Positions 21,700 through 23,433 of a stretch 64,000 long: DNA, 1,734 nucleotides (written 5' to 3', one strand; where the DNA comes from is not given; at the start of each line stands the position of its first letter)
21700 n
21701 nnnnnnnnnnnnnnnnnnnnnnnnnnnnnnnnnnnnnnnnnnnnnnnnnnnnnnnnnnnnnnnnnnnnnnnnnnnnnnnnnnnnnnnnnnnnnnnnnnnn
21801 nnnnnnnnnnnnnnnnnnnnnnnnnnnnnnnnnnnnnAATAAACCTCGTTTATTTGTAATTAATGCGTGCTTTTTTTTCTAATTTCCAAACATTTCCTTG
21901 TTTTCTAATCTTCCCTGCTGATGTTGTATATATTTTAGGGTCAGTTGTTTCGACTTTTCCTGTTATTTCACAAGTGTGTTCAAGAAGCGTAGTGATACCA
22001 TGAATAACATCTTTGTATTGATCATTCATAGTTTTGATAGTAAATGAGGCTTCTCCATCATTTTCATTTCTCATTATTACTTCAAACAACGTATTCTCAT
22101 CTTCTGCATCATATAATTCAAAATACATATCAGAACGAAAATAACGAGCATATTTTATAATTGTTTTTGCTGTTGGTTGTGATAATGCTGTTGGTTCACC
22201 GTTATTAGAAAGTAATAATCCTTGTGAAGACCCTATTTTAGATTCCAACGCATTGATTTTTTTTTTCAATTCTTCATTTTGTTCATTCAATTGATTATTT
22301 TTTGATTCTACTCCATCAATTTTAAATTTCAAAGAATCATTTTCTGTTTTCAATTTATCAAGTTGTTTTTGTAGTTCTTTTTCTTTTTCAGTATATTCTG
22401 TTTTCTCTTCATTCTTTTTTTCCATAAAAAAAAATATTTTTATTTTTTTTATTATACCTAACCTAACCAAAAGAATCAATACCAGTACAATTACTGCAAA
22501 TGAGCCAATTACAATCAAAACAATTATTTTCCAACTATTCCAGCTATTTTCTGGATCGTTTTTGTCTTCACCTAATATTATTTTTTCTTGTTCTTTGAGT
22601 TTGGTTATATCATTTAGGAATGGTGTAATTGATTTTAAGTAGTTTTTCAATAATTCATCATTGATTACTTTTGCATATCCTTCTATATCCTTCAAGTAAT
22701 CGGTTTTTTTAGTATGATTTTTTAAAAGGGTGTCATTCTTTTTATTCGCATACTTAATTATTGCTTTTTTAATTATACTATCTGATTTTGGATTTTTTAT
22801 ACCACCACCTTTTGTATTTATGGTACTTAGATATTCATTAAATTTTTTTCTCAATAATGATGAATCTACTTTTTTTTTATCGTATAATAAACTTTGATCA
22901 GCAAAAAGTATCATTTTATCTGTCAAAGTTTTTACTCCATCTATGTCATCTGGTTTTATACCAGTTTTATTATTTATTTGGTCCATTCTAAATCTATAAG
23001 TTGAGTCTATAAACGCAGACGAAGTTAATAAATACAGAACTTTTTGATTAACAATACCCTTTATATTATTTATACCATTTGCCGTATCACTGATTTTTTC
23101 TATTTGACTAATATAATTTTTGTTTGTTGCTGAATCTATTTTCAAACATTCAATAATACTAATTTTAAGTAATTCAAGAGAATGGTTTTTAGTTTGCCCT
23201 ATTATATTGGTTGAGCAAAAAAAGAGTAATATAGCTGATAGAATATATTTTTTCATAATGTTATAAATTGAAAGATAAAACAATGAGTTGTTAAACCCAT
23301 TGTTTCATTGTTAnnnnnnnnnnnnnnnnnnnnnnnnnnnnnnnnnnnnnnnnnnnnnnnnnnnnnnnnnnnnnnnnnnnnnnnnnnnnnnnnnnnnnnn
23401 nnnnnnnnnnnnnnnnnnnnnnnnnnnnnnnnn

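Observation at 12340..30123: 13-gene operon combining tubulin-like and actin/Hsp70-like NTPases with a MotAB/ZorAB-like stator, vWA proteins, an LRR protein and exported hydrolases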

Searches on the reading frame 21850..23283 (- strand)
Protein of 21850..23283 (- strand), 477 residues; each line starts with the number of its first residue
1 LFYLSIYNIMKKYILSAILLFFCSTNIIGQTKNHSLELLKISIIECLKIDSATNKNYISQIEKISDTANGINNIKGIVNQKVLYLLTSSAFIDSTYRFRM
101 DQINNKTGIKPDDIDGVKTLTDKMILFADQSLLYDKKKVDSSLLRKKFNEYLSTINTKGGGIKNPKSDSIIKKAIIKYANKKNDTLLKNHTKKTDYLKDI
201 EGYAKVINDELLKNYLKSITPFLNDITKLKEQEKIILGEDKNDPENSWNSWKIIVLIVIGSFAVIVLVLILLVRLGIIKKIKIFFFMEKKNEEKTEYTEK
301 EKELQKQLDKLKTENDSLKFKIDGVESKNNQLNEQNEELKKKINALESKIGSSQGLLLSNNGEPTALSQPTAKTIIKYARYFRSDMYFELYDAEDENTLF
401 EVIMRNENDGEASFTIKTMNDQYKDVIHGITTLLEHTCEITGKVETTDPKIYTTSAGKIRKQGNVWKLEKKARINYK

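Call 4: search_protein_families(library=pfam, max_evalue=0.1, proteins=[window:21850-23283:-])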
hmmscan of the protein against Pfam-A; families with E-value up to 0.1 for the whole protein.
window:21850-23283:- (477 aa): 18 families
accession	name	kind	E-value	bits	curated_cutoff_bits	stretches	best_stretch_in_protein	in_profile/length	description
PF06785.16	UPF0242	-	0.0012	19.4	33.5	1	249-346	31-130/194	Uncharacterised protein family (UPF0242) N-terminus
PF12072.13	RNase_Y_N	-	0.0013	18.6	32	1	288-357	64-133/201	RNase Y N-terminal region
PF16331.10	TolA_bind_tri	-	0.0024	18.4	30.1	1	298-350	17-69/76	TolA binding protein trimerisation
PF19745.5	FUT8_N_cat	-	0.004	16.4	27.6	1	266-350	11-98/499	Alpha-(1,6)-fucosyltransferase N- and catalytic domains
PF13747.11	DUF4164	-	0.0092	16.8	27.2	1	287-345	20-78/89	Domain of unknown function (DUF4164)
PF21037.2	CCDC138_cc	-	0.011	16.2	27.1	1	302-350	4-52/59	Coiled-coil-domain-containing protein 138, coiled-coil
PF14643.11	DUF4455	-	0.011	14.8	30.4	1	287-350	31-94/469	Domain of unknown function (DUF4455)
PF11932.13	DUF3450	-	0.015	15.1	32.6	1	291-352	22-83/241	Protein of unknown function (DUF3450)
PF01956.21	EMC3_TMCO1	-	0.019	15.2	27.1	1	268-341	15-88/169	Integral membrane protein EMC3/TMCO1-like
PF17675.6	APG6_N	-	0.021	15.7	45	1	287-348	32-95/132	Apg6 coiled-coil region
PF10482.14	CtIP_N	-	0.024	15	27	1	297-352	12-67/120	Tumour-suppressor protein CtIP N-terminal domain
PF07989.16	Cnn_1N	-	0.026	15.1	28.5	1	302-348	3-50/74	Centrosomin N-terminal motif 1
PF14662.11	KASH_CCD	-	0.028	14.9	43.3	1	303-345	12-54/191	Coiled-coil region of CCDC155 or KASH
PF14661.11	HAUS6_N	-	0.043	13.8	26.4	0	286-348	169-230/233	HAUS augmin-like complex subunit 6 N-terminus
PF07888.16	CALCOCO1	-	0.047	13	36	1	289-356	63-130/496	Calcium binding and coiled-coil domain (CALCOCO1) like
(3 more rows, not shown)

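Call 6: search_protein_families(library=padloc, max_evalue=0.01, proteins=[window:21850-23283:-])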
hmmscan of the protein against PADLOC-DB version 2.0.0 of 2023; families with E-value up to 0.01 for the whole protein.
window:21850-23283:- (477 aa): 0 families

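Call 7: search_protein_families(library=ncbifam, max_evalue=0.01, proteins=[window:21850-23283:-])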
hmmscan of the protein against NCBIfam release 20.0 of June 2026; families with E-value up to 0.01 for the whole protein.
window:21850-23283:- (477 aa): 4 families
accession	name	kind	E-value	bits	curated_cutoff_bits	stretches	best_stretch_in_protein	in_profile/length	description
NF047368.1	collar_FlbB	equivalog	2.8e-05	24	110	1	252-349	2-107/193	periplasmic-type flagellar collar protein FlbB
NF046104.1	PptglHdxlasePcsB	equivalog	0.00031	20.1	450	1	290-353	37-100/400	peptidoglycan hydrolase PcsB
TIGR03319.1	RNase_Y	equivalog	0.0018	16.9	454.35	1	288-360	62-134/514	ribonuclease Y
NF008173.0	PRK10920.1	equivalog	0.0043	16.2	313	1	266-352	43-124/390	uroporphyrinogen-III C-methyltransferase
